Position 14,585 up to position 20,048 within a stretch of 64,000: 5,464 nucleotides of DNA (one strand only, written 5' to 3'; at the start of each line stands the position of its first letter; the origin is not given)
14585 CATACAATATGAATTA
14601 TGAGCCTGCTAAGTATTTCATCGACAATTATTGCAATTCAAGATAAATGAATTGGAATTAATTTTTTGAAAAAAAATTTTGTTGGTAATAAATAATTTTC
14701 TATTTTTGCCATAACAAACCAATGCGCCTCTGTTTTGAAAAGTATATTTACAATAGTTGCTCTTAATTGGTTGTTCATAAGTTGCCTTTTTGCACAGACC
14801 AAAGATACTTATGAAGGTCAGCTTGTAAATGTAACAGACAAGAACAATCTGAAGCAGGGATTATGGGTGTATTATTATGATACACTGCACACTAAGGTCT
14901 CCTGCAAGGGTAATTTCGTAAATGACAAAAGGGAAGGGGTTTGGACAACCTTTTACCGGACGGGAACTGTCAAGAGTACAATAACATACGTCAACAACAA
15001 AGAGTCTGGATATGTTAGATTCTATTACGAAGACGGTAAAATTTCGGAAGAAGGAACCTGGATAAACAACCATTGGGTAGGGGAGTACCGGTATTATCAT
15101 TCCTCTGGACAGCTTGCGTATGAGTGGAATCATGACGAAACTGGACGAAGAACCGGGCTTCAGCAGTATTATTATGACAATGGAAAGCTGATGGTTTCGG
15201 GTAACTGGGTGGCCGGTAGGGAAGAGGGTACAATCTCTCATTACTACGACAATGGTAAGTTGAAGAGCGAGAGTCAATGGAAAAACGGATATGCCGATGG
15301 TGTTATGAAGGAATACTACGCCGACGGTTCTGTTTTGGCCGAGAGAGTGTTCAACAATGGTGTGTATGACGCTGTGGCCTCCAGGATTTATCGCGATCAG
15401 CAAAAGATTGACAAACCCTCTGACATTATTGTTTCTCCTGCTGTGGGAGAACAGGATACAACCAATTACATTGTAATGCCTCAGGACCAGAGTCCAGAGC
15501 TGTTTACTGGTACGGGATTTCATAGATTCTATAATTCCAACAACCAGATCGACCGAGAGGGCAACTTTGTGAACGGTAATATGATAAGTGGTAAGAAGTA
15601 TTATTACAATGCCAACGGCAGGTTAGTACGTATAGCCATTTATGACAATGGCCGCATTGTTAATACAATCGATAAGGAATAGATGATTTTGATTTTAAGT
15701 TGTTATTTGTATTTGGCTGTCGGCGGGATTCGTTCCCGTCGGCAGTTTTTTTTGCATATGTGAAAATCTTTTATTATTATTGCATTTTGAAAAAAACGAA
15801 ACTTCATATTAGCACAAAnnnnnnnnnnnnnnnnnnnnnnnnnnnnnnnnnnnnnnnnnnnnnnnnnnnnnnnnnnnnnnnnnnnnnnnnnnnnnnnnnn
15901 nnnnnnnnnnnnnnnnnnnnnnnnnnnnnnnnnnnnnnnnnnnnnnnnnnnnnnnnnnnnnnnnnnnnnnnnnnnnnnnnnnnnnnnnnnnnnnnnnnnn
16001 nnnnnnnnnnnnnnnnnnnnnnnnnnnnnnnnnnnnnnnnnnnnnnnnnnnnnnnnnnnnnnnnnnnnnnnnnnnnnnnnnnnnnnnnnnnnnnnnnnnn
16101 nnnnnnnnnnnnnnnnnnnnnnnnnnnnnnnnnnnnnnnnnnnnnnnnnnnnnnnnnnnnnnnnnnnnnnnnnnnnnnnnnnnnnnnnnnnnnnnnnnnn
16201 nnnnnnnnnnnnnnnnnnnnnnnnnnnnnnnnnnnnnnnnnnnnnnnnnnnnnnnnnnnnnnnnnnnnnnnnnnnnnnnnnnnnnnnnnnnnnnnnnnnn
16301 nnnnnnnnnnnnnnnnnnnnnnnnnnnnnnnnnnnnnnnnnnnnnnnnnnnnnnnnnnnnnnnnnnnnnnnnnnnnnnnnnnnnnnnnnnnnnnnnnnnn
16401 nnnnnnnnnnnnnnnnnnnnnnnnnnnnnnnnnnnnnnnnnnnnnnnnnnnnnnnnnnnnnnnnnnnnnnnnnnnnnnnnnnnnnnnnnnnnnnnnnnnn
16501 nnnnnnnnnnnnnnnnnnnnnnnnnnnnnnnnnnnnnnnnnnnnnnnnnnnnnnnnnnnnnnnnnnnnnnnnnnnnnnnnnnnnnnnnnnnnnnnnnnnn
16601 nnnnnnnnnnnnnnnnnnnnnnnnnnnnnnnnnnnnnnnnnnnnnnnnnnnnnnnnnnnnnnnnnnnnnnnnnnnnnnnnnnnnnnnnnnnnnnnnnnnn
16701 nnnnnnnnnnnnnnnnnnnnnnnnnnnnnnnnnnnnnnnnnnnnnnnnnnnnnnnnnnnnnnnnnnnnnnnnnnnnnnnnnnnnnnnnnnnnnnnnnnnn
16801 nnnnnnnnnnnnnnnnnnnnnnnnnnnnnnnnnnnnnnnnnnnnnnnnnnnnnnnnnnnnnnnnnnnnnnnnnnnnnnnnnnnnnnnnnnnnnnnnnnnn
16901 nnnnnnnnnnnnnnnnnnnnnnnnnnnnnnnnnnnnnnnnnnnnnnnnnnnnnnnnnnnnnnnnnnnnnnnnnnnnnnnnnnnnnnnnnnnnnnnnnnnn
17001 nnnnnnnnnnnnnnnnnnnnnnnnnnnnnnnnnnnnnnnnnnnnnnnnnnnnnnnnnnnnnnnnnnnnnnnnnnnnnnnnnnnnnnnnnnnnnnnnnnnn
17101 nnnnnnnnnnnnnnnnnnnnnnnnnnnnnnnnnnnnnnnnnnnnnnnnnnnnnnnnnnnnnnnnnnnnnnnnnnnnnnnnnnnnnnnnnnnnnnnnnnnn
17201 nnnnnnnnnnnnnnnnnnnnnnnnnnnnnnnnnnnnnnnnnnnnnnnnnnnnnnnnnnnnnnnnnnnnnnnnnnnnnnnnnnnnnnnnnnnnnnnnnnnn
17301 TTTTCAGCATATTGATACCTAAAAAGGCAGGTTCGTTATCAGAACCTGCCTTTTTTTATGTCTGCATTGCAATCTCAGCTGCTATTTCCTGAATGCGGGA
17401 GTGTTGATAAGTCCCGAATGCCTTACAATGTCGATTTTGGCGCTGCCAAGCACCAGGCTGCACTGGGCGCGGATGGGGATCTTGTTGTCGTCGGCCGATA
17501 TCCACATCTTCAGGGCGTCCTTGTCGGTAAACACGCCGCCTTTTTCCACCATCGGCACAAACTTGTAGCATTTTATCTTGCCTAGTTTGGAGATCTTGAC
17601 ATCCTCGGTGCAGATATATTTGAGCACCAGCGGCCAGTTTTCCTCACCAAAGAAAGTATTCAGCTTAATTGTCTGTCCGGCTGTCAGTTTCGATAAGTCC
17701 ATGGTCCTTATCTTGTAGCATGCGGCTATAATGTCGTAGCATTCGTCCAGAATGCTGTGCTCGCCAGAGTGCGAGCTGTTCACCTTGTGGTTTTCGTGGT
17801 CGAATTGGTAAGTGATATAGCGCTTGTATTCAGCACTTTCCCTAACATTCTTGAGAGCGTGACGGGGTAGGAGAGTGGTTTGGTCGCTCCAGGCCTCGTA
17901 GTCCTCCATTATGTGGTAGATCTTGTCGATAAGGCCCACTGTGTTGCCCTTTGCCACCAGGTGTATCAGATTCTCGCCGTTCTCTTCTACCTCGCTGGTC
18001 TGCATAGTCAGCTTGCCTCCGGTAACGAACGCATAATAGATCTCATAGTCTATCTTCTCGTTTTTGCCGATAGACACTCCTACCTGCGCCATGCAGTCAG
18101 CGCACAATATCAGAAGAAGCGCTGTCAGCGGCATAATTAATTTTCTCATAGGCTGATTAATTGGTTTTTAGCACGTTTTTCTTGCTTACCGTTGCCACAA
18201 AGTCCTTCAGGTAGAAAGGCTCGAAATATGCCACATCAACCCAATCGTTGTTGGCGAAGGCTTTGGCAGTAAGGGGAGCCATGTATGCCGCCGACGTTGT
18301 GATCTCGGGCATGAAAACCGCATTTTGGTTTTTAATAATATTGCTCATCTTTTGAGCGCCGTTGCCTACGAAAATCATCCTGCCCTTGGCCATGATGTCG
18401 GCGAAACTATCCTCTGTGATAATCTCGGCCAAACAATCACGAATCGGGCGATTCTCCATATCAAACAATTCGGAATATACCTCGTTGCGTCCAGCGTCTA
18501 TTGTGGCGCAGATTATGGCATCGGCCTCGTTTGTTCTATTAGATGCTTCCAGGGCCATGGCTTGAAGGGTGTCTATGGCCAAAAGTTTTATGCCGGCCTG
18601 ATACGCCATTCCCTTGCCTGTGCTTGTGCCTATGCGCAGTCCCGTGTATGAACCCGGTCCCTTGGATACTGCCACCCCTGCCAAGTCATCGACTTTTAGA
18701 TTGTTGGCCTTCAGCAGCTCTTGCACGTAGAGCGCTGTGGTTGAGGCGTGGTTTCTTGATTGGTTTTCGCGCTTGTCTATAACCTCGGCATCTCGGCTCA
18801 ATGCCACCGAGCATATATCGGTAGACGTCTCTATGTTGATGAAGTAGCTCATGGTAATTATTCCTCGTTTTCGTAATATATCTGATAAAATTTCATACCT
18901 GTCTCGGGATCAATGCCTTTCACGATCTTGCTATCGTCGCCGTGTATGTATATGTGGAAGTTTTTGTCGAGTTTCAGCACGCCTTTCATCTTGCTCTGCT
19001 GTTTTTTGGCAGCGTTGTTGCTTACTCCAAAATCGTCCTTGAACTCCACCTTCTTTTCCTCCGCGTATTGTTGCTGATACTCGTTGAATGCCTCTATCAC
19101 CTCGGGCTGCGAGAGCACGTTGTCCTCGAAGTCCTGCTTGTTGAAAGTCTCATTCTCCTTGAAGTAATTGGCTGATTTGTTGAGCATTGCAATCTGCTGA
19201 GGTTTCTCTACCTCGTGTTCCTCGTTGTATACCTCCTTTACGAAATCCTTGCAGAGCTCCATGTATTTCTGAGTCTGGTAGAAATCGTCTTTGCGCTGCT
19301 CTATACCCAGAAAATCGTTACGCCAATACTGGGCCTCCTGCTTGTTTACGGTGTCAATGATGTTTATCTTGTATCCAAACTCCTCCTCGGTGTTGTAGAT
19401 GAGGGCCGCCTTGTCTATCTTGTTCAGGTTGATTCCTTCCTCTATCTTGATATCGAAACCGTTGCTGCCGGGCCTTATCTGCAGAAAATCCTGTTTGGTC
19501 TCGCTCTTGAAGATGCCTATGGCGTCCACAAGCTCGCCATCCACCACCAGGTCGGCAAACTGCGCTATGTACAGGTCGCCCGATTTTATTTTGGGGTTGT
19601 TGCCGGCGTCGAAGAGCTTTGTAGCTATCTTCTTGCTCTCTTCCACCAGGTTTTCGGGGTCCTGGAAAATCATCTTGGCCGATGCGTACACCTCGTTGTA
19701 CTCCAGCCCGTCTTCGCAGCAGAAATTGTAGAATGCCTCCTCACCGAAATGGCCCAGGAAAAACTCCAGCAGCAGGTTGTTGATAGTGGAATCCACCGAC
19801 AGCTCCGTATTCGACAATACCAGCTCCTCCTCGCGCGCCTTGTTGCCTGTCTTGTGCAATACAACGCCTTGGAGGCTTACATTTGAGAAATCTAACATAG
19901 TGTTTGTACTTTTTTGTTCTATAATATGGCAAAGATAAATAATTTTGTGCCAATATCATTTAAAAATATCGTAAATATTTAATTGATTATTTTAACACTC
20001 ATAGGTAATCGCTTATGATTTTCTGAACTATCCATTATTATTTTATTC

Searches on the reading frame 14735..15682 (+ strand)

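Call 60: search_protein_families(library=pfam, proteins=[window:14735-15682:+], max_evalue=0.0001)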
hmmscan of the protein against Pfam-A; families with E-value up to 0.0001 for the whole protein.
window:14735-15682:+ (315 aa): 1 family
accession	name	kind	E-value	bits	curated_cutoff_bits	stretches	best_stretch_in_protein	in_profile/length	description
PF07661.19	MORN_2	-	2.8e-28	95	29.6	0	164-184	2-22/22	MORN repeat variant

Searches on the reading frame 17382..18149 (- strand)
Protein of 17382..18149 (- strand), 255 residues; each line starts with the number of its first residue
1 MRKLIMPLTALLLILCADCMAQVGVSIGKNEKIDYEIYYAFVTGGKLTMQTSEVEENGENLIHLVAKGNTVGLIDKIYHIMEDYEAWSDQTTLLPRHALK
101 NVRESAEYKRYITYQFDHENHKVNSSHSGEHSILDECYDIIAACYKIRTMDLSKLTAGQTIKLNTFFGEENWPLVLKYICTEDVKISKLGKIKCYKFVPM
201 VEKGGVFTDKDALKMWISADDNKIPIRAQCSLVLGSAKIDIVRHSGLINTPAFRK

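Call 61: search_protein_families(library=pfam, proteins=[window:17382-18149:-], max_evalue=0.0001)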
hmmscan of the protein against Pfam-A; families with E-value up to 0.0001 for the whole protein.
window:17382-18149:- (255 aa): 1 family
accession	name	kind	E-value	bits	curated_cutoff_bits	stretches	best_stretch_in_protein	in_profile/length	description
PF11306.15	DUF3108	-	2.8e-35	122.5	26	1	34-241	1-208/209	Protein of unknown function (DUF3108)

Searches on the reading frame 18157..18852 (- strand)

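Call 61: search_protein_families(library=pfam, proteins=[window:18157-18852:-], max_evalue=0.0001)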
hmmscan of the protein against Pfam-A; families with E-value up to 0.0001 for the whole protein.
window:18157-18852:- (231 aa): 1 family
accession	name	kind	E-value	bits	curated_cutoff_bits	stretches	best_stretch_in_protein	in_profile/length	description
PF00814.31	TsaD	-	2.6e-26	93.4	24.8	1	30-184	24-172/264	tRNA N6-adenosine threonylcarbamoyltransferase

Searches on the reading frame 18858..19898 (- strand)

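Call 61: search_protein_families(library=pfam, proteins=[window:18858-19898:-], max_evalue=0.0001)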
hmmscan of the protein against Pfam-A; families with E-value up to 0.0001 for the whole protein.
window:18858-19898:- (346 aa): 1 family
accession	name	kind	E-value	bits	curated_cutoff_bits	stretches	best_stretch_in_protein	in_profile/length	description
PF04245.18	NA37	-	2.2e-36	126.3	24.6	1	13-322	1-313/325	37-kD nucleoid-associated bacterial protein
